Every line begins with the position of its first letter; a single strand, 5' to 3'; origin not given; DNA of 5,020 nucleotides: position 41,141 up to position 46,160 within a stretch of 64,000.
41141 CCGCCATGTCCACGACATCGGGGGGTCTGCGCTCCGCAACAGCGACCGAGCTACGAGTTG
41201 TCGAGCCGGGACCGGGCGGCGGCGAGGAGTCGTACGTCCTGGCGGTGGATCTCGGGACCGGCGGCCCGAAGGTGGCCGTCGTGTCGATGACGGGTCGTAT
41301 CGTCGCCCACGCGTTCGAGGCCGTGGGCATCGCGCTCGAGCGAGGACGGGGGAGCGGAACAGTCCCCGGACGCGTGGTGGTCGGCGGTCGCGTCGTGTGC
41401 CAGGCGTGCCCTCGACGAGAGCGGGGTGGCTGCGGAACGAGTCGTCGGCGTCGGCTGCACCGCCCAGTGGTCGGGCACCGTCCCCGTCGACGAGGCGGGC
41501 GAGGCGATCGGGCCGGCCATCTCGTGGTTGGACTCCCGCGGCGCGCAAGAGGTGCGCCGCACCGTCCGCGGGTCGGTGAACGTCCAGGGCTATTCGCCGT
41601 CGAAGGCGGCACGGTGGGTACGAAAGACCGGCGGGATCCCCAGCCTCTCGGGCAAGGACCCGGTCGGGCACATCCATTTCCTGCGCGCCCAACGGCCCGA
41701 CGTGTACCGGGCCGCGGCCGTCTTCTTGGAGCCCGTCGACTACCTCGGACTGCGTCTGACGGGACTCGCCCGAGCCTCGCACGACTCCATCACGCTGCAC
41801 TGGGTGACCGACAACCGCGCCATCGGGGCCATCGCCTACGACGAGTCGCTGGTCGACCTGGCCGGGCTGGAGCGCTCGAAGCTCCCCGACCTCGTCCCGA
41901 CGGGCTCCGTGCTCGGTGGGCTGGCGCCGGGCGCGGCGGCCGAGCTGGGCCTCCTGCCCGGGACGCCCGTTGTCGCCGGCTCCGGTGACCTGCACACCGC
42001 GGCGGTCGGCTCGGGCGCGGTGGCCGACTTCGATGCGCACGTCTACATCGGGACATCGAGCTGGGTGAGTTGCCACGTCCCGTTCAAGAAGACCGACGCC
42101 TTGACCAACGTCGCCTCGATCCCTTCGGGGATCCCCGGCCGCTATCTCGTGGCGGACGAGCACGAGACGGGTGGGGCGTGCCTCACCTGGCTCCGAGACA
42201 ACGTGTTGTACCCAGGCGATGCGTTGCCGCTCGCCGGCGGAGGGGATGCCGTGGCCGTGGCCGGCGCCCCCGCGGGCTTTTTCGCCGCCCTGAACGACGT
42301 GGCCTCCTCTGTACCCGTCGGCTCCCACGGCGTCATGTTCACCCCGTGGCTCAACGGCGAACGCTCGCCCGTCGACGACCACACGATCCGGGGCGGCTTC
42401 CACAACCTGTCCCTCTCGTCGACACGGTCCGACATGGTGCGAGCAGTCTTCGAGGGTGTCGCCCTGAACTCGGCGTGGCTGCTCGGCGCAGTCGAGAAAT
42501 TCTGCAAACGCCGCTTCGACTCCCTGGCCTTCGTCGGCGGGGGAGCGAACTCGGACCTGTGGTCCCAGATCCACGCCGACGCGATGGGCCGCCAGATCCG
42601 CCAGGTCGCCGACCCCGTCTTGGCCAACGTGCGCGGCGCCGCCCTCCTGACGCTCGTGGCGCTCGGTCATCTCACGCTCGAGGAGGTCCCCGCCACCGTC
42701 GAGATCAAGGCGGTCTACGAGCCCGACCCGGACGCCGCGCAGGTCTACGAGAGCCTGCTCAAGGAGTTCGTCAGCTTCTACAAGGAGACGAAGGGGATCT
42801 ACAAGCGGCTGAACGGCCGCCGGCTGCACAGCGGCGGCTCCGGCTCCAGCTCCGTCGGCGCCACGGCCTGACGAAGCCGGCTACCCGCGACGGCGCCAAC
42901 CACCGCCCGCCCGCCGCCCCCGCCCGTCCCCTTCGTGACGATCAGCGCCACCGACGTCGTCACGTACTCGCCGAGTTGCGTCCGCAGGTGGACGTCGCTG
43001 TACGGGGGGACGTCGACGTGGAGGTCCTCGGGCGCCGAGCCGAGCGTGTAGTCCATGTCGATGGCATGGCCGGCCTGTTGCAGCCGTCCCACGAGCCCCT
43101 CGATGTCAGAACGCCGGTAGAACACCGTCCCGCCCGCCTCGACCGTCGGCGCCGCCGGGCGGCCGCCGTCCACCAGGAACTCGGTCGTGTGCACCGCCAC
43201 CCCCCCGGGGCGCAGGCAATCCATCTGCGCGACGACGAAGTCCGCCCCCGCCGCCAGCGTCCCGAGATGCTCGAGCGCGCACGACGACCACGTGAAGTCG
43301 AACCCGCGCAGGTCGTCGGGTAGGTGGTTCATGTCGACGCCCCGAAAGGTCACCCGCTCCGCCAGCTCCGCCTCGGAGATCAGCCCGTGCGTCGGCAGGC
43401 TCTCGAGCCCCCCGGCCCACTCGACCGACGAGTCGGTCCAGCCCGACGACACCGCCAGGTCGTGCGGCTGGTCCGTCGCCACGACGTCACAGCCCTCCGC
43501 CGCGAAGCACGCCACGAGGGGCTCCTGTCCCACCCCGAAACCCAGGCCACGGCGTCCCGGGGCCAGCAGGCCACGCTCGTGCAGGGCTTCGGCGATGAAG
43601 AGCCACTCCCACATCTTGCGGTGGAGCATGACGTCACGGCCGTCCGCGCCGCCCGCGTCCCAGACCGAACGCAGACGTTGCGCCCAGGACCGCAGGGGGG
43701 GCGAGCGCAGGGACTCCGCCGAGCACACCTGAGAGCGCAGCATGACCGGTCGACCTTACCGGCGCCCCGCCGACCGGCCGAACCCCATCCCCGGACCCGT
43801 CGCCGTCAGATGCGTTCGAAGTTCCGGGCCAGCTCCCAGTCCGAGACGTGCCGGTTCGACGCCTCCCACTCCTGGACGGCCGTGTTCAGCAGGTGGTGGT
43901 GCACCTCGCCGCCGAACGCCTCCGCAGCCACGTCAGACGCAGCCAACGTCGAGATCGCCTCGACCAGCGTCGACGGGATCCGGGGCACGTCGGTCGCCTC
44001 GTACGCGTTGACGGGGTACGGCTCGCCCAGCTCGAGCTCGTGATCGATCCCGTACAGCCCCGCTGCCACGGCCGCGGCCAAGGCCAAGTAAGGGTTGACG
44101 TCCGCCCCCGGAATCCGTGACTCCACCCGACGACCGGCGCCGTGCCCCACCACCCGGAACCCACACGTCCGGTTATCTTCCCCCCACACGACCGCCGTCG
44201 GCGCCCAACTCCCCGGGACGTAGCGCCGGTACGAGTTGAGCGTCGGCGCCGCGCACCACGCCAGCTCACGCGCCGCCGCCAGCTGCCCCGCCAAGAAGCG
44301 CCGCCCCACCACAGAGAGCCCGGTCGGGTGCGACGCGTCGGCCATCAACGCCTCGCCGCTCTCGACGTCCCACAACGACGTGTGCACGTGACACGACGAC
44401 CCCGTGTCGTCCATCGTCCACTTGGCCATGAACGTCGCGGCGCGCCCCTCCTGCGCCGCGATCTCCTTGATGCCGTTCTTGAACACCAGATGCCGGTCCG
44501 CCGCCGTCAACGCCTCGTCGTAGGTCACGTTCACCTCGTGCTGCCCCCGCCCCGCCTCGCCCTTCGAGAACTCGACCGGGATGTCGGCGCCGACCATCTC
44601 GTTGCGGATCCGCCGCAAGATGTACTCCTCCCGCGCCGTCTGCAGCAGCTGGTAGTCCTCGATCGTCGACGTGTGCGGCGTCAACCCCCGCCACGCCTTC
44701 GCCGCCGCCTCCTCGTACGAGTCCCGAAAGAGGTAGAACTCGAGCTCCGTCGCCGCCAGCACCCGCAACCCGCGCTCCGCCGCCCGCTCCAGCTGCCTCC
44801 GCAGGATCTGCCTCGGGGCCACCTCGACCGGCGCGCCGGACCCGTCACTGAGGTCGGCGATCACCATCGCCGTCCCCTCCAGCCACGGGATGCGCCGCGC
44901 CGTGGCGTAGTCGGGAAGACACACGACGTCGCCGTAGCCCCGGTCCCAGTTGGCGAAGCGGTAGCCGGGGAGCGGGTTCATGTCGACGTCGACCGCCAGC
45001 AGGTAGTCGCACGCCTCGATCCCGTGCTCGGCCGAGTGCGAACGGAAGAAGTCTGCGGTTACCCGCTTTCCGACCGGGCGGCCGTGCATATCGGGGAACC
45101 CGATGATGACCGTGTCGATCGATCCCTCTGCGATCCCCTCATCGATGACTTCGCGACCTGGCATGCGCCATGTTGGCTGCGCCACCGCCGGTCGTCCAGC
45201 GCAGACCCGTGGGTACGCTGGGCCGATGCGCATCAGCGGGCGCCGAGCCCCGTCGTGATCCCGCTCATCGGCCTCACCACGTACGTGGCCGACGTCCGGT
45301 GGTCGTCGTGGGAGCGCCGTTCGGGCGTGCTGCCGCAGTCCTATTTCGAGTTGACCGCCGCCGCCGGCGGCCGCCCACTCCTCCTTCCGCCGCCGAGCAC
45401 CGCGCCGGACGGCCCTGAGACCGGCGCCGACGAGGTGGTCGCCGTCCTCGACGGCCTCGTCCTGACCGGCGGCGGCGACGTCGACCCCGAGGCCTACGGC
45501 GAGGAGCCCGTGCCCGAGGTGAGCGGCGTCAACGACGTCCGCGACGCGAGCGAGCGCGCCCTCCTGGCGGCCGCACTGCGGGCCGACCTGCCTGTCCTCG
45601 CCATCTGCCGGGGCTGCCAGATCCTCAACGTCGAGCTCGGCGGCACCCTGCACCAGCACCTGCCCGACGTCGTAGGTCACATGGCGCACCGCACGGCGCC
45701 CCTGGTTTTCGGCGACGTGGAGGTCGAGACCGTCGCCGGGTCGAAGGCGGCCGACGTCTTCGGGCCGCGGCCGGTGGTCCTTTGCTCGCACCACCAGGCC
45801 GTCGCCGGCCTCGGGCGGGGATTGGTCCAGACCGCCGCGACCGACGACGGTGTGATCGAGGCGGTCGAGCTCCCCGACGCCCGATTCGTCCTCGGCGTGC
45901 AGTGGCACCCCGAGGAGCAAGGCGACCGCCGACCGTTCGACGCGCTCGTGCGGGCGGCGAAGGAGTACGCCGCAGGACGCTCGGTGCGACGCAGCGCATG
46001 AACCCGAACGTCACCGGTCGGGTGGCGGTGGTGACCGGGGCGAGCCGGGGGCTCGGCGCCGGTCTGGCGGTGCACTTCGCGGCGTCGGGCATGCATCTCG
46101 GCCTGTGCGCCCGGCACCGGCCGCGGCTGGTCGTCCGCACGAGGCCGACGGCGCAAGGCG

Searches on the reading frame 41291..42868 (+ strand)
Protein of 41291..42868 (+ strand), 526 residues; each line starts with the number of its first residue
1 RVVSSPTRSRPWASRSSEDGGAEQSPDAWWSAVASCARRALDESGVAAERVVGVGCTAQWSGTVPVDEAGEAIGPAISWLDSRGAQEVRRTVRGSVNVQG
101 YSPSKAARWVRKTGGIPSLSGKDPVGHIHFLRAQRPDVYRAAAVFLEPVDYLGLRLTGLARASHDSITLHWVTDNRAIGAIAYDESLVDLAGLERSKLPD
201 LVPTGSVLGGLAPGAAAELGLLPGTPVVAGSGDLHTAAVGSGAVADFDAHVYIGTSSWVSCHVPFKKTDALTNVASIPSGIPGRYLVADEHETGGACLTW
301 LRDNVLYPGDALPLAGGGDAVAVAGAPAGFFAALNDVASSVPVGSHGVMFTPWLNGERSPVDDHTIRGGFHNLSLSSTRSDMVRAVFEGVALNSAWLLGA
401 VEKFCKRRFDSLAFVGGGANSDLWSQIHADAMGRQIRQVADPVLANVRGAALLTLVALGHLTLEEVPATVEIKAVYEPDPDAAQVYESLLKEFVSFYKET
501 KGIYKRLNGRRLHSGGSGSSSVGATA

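Call 79: search_protein_families(library=pfam, proteins=[window:41291-42868:+], max_evalue=0.00001)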
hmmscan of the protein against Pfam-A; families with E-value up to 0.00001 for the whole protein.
window:41291-42868:+ (526 aa): 2 families
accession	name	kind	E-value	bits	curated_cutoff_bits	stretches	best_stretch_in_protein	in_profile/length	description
PF00370.27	FGGY_N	-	3.9e-32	112.2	28.8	1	10-240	29-245/245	FGGY family of carbohydrate kinases, N-terminal domain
PF02782.22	FGGY_C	-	9.8e-25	87.9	27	1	253-457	5-197/198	FGGY family of carbohydrate kinases, C-terminal domain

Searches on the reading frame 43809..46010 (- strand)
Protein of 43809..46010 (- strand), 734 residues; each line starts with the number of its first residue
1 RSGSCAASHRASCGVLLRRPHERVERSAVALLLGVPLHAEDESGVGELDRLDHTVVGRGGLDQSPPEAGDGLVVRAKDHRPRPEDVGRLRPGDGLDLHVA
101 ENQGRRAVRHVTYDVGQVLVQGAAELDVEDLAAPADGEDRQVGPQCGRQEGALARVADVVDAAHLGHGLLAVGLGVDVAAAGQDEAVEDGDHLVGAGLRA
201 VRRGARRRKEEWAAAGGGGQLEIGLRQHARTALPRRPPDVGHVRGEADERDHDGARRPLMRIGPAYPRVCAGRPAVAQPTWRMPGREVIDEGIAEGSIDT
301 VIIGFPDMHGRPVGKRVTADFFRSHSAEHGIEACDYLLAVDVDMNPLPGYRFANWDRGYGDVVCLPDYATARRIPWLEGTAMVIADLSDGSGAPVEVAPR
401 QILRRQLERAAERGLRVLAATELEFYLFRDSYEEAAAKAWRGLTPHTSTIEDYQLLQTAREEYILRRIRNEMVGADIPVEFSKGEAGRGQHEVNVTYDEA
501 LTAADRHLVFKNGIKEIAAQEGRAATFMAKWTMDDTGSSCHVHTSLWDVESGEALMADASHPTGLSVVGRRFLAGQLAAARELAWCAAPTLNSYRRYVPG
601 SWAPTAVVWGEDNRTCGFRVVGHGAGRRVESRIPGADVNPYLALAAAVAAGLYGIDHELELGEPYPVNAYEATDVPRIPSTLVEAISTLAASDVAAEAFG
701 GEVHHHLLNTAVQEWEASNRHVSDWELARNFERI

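Call 79: search_protein_families(library=pfam, proteins=[window:43809-46010:-], max_evalue=0.00001)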
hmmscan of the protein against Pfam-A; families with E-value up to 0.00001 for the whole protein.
window:43809-46010:- (734 aa): 1 family
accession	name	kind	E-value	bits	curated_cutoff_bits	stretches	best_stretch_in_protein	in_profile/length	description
PF00120.29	Gln-synt_C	-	3.3e-97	326.1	24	1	397-728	2-342/344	Glutamine synthetase, catalytic domain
